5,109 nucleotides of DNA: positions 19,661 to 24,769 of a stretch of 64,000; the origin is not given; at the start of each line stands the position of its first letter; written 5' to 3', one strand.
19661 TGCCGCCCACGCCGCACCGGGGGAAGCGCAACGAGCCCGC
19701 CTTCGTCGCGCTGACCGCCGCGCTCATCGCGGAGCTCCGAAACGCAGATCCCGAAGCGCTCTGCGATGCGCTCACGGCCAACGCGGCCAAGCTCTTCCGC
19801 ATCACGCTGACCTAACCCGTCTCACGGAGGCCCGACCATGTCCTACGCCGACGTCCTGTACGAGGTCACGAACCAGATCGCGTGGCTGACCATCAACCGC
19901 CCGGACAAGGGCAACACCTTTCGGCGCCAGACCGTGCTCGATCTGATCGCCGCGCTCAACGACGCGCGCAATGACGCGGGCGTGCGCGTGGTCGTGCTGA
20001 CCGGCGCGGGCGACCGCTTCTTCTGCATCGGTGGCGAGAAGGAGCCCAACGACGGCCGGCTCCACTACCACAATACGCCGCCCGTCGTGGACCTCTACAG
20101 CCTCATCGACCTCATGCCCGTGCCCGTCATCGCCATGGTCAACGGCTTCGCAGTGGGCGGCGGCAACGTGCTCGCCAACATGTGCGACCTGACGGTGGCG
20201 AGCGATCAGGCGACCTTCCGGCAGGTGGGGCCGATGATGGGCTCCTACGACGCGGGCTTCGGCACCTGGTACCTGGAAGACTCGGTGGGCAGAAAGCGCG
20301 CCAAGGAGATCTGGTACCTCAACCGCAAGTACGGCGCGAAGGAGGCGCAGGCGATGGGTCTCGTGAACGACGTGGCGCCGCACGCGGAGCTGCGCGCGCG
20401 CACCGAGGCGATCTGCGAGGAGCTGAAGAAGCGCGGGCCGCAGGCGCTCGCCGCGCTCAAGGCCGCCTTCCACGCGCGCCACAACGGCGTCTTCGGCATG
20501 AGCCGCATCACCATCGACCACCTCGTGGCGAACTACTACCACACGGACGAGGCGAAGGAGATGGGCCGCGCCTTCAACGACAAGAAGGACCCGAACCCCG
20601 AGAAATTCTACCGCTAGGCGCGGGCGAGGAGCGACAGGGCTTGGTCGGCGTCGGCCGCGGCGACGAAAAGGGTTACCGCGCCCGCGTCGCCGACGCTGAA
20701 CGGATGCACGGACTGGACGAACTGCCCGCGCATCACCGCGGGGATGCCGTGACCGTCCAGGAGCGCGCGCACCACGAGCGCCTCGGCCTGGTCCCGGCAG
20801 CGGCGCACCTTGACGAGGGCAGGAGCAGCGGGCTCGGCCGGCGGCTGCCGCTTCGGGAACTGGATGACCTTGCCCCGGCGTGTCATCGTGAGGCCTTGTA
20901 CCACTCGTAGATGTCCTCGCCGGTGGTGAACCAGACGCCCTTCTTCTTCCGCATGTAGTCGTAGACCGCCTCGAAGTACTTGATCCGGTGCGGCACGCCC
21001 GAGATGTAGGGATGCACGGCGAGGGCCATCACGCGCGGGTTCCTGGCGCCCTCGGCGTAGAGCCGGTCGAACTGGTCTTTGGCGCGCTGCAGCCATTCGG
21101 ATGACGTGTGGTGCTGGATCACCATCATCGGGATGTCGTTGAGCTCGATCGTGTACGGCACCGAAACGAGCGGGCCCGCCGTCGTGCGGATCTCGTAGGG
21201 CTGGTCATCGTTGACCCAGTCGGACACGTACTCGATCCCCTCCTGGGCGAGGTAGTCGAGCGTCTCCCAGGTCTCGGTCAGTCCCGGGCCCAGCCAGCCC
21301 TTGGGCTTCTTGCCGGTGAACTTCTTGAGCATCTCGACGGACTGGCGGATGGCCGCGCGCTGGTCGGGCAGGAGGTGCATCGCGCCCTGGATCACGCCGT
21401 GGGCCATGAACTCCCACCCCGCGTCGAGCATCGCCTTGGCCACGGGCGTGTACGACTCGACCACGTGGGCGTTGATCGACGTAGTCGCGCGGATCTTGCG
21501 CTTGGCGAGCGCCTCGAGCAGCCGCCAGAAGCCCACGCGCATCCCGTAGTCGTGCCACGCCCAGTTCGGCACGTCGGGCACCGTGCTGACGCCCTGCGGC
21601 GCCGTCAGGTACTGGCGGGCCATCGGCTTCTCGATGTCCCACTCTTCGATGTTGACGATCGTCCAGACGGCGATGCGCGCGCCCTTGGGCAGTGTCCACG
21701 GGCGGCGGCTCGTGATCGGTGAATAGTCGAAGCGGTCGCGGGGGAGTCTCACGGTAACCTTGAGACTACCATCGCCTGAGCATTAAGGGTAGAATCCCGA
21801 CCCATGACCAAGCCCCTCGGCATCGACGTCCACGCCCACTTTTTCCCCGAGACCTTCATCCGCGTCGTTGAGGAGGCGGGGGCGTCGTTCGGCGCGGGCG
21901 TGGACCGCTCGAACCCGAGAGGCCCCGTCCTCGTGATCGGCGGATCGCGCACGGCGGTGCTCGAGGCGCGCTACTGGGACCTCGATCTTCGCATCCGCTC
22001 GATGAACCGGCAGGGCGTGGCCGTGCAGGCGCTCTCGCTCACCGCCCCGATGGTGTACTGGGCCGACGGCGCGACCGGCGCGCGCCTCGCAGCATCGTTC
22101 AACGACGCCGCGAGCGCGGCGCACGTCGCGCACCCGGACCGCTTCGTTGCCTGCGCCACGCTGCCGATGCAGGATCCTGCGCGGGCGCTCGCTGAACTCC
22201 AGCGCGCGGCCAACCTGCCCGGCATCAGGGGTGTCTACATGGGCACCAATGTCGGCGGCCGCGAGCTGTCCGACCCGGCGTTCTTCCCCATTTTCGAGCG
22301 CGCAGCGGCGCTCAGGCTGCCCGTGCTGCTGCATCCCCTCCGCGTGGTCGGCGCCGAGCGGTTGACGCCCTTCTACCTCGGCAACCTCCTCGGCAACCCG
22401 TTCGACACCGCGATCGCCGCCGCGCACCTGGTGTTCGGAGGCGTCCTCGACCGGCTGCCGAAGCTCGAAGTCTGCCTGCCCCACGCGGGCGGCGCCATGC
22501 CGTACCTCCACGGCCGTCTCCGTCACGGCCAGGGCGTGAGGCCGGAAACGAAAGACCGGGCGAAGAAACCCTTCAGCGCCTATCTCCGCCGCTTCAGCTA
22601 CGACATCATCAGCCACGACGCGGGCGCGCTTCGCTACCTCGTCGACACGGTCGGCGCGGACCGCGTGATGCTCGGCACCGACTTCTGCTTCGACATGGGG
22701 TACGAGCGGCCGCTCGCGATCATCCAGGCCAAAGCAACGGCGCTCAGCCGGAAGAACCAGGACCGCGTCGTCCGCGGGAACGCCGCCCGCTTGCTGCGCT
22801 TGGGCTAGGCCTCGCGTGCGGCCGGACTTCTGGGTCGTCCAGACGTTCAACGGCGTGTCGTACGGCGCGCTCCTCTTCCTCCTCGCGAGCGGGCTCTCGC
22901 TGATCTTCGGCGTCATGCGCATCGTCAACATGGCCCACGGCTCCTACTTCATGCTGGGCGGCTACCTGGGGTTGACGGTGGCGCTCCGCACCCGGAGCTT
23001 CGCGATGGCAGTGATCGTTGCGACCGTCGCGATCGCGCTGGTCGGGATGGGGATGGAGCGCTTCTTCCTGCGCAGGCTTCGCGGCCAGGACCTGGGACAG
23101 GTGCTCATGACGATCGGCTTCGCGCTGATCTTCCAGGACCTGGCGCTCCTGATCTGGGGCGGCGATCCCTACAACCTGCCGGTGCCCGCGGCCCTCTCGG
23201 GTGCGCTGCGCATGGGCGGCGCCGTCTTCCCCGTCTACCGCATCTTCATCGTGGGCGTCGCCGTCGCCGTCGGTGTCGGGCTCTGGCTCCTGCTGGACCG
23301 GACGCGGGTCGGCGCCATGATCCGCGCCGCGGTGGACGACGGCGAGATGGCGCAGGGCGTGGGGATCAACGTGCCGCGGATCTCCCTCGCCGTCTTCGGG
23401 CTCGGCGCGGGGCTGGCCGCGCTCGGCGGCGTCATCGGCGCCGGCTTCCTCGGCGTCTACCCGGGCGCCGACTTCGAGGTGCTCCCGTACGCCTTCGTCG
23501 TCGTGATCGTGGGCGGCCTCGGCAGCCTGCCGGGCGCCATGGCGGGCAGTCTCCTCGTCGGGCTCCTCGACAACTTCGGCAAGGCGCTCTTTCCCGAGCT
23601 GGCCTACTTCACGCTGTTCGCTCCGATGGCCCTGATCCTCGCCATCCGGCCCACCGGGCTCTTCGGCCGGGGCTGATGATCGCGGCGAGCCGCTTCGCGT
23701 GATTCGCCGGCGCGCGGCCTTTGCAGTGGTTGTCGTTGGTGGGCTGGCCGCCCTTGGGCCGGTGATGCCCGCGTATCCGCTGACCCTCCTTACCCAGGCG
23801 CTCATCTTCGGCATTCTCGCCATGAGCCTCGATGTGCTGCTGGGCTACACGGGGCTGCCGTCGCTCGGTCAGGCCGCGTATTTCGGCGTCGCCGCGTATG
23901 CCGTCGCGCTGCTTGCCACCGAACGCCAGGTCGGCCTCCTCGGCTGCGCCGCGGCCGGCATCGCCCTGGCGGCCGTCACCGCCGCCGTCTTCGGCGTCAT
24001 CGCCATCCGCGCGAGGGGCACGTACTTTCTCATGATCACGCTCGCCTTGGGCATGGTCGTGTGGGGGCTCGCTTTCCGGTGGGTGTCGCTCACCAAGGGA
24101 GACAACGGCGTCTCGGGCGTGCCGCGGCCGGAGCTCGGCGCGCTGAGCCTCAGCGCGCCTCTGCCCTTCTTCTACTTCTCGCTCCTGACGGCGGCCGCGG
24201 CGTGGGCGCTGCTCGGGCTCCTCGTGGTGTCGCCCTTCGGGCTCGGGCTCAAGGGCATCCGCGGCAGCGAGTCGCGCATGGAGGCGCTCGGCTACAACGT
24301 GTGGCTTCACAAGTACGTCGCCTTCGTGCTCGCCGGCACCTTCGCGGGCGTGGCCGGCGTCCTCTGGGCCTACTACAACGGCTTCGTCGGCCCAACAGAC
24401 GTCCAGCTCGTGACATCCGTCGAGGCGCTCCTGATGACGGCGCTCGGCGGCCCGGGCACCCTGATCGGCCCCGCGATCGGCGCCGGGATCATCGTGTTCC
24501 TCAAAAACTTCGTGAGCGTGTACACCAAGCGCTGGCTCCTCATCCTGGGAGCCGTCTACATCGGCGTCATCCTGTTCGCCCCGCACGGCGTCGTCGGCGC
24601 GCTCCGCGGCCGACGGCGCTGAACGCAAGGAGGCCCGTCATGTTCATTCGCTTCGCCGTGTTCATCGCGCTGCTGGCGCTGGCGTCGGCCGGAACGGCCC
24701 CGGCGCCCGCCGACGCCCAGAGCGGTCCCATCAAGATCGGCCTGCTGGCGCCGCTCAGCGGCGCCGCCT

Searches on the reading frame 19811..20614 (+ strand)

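Call 53: search_protein_families(library=pfam, proteins=[window:19811-20614:+], max_evalue=0.00001)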
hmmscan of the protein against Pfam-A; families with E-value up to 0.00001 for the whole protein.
window:19811-20614:+ (268 aa): 2 families
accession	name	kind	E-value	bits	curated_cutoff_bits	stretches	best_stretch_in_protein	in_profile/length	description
PF00378.25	ECH_1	-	1.9e-57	194.9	27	1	20-262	3-247/251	Enoyl-CoA hydratase/isomerase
PF16113.10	ECH_2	-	5.3e-16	59.5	27.2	1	24-259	2-242/335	Enoyl-CoA hydratase/isomerase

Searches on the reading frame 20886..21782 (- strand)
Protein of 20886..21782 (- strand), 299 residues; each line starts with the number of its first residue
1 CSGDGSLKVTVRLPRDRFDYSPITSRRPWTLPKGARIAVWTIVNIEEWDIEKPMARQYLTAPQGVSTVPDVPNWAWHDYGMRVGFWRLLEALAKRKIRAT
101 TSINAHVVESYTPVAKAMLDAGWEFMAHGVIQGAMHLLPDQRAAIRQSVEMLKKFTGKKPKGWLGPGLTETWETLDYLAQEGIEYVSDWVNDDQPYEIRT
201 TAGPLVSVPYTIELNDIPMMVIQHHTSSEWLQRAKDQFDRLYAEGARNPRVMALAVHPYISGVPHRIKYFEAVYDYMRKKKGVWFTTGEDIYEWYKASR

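Call 53: search_protein_families(library=pfam, proteins=[window:20886-21782:-], max_evalue=0.00001)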
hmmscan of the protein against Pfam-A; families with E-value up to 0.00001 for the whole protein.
window:20886-21782:- (299 aa): 2 families
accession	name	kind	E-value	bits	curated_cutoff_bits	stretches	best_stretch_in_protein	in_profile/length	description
PF01522.26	Polysacc_deac_1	-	2.8e-11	43.9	23.1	1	78-186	14-124/124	Polysaccharide deacetylase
PF03065.20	Glyco_hydro_57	-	4e-06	26.8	21.2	1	124-265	104-231/291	Glycosyl hydrolase family 57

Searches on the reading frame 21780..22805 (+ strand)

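Call 53: search_protein_families(library=pfam, proteins=[window:21780-22805:+], max_evalue=0.00001)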
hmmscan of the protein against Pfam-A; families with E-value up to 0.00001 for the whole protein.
window:21780-22805:+ (342 aa): 1 family
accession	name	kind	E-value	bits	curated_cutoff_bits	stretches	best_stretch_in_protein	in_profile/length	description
PF04909.20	Amidohydro_2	-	2.3e-40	139.6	26.4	1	15-341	1-289/289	Amidohydrolase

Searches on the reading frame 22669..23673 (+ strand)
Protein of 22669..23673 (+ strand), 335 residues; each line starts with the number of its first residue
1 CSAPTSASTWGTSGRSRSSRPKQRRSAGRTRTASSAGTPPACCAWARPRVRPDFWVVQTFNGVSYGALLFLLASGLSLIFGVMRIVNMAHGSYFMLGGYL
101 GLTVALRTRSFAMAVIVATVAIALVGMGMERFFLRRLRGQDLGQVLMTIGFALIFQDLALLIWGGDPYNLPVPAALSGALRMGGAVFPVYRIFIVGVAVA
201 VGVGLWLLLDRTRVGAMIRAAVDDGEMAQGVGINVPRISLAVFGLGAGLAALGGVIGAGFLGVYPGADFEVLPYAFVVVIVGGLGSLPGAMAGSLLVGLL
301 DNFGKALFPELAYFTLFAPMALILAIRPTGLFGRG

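Call 53: search_protein_families(library=pfam, proteins=[window:22669-23673:+], max_evalue=0.00001)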
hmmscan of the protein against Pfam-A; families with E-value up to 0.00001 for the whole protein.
window:22669-23673:+ (335 aa): 1 family
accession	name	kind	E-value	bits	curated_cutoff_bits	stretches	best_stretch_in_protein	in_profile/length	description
PF02653.21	BPD_transp_2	-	3.4e-33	115.4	26.8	1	59-324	2-269/269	Branched-chain amino acid transport system / permease component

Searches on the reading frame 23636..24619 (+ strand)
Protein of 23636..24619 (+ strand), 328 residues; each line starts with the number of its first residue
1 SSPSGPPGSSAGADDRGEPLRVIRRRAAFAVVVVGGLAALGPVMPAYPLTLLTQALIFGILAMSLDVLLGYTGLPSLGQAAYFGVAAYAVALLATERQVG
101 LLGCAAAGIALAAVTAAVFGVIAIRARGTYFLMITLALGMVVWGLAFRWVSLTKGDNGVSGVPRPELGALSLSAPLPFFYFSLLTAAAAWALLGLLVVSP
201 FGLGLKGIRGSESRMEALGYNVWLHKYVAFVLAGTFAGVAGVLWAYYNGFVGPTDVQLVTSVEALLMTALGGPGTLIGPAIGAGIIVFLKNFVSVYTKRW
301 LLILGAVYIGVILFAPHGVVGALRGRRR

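Call 53: search_protein_families(library=pfam, proteins=[window:23636-24619:+], max_evalue=0.00001)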
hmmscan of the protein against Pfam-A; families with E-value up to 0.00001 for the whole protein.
window:23636-24619:+ (328 aa): 1 family
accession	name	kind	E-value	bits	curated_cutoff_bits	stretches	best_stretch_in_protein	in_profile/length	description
PF02653.21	BPD_transp_2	-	1.8e-36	126.1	26.8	1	48-311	2-268/269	Branched-chain amino acid transport system / permease component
